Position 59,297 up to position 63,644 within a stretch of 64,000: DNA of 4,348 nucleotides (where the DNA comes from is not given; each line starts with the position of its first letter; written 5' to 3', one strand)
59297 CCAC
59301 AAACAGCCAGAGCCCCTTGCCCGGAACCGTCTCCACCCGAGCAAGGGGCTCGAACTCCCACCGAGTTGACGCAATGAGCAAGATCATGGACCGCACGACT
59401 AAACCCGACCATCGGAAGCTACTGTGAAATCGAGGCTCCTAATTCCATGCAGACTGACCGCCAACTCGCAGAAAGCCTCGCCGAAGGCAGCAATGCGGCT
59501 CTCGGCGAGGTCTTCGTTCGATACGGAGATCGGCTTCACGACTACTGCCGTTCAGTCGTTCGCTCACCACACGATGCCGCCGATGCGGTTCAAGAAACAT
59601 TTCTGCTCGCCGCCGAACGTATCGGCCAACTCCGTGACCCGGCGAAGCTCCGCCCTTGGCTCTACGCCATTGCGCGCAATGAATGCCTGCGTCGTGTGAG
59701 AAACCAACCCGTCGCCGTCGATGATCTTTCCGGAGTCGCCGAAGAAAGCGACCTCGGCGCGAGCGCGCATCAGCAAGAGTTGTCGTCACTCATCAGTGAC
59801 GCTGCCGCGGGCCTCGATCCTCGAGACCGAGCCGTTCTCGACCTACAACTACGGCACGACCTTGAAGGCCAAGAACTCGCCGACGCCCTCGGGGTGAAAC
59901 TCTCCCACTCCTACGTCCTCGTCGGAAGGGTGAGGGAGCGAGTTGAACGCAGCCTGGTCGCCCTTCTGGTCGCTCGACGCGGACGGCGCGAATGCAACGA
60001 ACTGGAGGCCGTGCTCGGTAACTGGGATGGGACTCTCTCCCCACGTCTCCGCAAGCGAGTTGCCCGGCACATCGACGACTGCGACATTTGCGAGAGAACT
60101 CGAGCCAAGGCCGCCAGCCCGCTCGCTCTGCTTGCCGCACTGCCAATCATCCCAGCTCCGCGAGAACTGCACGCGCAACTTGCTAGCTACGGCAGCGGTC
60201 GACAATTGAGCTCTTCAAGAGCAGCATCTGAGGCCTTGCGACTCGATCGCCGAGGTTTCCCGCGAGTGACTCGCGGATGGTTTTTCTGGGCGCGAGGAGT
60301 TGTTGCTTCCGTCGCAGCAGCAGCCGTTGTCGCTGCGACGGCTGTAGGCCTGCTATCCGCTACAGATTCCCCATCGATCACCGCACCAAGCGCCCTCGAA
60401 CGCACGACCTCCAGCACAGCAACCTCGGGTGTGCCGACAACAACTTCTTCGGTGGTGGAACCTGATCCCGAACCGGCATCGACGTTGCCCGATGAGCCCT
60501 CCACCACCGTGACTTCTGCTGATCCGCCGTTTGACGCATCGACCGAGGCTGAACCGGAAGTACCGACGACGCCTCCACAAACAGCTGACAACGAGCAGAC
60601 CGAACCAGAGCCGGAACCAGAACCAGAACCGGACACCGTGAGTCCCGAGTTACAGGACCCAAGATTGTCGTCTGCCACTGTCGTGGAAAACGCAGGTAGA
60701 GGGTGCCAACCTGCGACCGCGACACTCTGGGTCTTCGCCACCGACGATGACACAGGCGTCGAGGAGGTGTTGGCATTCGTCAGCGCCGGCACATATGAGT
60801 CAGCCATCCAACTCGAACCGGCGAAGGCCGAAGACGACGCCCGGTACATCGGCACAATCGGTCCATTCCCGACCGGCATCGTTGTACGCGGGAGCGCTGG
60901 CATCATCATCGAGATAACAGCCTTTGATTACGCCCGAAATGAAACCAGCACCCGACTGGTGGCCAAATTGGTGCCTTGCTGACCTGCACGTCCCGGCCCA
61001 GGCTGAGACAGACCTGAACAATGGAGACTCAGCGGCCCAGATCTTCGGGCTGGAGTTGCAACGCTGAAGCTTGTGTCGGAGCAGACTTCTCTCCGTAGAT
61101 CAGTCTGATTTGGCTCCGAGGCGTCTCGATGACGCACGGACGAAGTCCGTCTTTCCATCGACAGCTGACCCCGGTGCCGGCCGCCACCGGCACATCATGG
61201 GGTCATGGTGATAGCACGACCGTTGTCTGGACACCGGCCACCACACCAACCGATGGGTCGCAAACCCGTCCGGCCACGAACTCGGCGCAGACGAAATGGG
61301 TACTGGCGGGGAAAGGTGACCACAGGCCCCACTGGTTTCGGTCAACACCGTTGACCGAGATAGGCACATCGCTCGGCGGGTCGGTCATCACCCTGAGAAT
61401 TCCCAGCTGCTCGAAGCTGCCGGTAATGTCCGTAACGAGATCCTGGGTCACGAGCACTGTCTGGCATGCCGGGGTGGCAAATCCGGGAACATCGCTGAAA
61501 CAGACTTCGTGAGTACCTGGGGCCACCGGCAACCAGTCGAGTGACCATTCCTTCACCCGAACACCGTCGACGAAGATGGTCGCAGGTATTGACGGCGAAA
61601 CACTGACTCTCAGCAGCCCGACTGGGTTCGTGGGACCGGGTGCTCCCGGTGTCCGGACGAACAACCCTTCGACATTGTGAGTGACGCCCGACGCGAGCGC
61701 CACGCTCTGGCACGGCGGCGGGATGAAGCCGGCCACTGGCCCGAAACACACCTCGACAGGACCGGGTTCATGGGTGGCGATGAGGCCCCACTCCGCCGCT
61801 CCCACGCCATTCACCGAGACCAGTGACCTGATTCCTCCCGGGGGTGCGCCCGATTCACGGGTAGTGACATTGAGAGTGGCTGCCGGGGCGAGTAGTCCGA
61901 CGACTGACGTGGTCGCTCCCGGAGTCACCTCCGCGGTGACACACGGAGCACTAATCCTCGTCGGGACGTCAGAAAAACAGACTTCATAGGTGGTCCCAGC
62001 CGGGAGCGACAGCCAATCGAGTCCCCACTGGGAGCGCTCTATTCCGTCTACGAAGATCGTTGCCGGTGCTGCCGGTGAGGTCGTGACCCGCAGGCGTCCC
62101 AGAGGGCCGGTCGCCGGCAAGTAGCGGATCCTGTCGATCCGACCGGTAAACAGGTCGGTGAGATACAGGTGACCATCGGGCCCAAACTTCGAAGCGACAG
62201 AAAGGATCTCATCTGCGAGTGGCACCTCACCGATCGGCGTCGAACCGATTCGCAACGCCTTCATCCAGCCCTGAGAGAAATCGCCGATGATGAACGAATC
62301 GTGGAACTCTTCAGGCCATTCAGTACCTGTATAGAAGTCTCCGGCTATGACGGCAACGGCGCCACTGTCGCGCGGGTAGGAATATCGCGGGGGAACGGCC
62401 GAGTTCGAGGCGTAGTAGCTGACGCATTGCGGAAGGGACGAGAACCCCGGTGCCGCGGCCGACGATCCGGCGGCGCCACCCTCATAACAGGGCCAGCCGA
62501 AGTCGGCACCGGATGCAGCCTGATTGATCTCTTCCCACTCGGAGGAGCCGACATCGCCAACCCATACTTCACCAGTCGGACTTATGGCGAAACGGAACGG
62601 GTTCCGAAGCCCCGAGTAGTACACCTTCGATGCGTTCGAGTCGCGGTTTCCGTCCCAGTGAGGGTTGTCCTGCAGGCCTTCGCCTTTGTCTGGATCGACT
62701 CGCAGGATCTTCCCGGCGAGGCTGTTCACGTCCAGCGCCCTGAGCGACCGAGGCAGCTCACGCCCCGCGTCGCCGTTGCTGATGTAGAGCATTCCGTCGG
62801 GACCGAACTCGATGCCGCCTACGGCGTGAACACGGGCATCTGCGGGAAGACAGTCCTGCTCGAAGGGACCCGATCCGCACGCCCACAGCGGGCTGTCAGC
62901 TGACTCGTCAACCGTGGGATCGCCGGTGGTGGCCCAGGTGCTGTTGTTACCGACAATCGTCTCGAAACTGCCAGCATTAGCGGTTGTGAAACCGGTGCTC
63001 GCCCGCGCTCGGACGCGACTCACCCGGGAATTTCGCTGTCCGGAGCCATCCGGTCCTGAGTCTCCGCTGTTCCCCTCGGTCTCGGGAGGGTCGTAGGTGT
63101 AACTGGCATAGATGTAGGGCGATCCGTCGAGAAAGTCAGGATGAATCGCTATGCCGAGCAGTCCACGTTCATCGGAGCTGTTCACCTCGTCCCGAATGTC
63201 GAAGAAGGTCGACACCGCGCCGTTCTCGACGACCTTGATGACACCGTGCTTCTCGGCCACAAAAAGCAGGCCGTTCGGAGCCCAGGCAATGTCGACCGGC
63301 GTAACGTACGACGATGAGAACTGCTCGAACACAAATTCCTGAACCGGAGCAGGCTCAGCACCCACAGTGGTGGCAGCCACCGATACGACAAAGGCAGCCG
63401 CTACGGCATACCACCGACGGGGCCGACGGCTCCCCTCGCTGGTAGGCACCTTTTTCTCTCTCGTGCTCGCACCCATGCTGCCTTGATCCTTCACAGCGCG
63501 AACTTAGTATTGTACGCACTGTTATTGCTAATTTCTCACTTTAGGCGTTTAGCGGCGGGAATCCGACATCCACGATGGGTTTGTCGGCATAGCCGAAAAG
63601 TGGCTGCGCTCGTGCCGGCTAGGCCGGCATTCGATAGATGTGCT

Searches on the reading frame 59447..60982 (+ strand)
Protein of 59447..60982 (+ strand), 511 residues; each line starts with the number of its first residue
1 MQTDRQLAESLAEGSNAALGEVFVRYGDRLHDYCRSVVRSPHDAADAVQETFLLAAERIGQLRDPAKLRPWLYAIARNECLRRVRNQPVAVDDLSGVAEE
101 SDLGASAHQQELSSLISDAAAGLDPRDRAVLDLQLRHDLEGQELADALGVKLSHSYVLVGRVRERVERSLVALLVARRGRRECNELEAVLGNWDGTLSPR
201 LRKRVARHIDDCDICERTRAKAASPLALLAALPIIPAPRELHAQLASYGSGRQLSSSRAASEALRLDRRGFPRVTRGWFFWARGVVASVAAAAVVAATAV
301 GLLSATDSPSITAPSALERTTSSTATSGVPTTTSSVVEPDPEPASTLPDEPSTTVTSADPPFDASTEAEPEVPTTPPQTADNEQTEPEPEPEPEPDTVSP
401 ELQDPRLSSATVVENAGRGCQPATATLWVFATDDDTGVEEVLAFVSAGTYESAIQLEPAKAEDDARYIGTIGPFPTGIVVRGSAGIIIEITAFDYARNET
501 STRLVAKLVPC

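Call 7: search_protein_families(library=pfam, proteins=[window:59447-60982:+])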
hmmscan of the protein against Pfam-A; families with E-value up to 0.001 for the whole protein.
window:59447-60982:+ (511 aa): 2 families
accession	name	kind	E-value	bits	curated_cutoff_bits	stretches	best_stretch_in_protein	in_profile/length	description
PF04542.20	Sigma70_r2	-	2.7e-14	53.1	24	1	23-87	2-68/71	Sigma-70 region 2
PF13490.11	zf-HC2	-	0.00051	20.5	22.2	0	194-215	13-34/35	Putative zinc-finger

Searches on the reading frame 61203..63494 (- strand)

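Call 7: search_protein_families(library=pfam, proteins=[window:61203-63494:-])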
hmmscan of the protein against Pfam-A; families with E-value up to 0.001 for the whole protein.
window:61203-63494:- (763 aa): 2 families
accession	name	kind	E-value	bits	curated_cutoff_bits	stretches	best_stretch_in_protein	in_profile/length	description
PF07995.17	GSDH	-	2.1e-36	126.3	25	2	219-446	110-322/332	Glucose / Sorbosone dehydrogenase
PF23500.1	DUF7133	-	4.9e-06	26.5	27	0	222-272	132-181/385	Domain of unknown function (DUF7133)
